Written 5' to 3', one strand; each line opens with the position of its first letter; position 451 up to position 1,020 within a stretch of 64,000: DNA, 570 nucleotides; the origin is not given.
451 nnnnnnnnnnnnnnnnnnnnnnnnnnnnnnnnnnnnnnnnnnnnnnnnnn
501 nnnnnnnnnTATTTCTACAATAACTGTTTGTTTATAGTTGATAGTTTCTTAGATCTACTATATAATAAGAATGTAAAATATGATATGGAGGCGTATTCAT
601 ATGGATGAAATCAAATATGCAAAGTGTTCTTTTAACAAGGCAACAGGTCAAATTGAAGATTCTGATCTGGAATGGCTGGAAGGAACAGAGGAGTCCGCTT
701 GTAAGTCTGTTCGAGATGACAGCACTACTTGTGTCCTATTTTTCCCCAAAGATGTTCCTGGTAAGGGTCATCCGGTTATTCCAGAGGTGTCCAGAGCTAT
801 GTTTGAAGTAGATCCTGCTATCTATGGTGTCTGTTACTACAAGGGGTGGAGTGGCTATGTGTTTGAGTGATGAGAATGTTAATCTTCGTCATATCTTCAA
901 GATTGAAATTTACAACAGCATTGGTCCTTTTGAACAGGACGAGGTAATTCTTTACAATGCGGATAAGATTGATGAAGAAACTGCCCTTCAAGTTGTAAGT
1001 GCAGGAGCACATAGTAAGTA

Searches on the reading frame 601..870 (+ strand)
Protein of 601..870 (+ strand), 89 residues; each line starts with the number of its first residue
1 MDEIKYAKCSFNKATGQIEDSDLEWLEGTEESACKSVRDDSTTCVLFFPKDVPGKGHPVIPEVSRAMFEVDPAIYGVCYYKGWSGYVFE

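Call 24: find_encoding_contigs(protein=window:601-870:+, flank=10000, max_places=4)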
Protein window:601-870:+ (89 aa): 22 contigs read that carry it; 4 places shown.
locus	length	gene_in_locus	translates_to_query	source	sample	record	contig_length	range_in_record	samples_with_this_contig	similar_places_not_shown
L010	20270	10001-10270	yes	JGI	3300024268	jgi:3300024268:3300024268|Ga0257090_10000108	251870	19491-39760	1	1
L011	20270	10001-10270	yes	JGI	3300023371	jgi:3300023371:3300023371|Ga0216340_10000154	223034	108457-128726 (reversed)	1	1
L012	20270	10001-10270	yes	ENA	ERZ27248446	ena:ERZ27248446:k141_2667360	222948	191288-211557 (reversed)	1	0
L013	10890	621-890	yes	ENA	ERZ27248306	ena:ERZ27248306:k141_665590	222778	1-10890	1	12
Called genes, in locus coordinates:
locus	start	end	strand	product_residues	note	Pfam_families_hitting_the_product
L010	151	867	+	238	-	-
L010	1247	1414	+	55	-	-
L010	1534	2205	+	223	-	-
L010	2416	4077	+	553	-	-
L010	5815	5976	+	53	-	-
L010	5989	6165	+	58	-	-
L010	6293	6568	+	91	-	-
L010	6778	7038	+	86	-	-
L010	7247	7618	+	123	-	-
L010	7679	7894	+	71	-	PF14206:Cys_rich_CPCC (weak)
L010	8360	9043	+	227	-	-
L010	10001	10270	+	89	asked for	-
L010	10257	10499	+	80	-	-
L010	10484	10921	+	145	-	-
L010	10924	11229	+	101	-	-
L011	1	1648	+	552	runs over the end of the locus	-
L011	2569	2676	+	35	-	-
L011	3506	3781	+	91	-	-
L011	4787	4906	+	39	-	-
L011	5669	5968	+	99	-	-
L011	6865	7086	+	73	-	PF07866:DUF1653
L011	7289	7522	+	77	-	-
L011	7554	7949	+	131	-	PF01467:CTP_transf_like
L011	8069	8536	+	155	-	-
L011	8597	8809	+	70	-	PF24460:DUF7575 (faint), PF14206:Cys_rich_CPCC (weak)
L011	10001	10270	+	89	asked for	-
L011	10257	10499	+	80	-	-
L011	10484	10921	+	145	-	-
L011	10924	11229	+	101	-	-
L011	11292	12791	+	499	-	PF01145:Band_7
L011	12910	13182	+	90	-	-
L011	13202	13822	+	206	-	PF06941:NT5C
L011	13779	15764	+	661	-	-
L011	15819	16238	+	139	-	PF01327:Pep_deformylase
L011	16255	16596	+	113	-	PF20274:cREC_REC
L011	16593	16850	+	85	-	-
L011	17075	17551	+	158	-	-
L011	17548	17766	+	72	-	-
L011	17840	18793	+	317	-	PF06067:DUF932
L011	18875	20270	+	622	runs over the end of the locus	PF02518:HATPase_c, PF00204:DNA_gyraseB, PF01751:Toprim, PF00986:DNA_gyraseB_C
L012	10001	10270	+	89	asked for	-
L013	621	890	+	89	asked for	-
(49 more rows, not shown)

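Call 63: search_protein_families(library=pfam, proteins=[L011:7554-7949:+], max_evalue=0.01)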
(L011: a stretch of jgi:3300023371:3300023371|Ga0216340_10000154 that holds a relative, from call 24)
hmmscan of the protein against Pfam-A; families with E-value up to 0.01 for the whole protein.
L011:7554-7949:+ (131 aa): 2 families
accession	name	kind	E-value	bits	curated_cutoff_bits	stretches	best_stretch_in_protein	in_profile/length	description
PF01467.32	CTP_transf_like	-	2.5e-10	41.1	21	1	11-127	7-133/133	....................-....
PF02569.21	Pantoate_ligase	-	0.00082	19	20.7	1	2-46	22-65/268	Pantoate-beta-alanine ligase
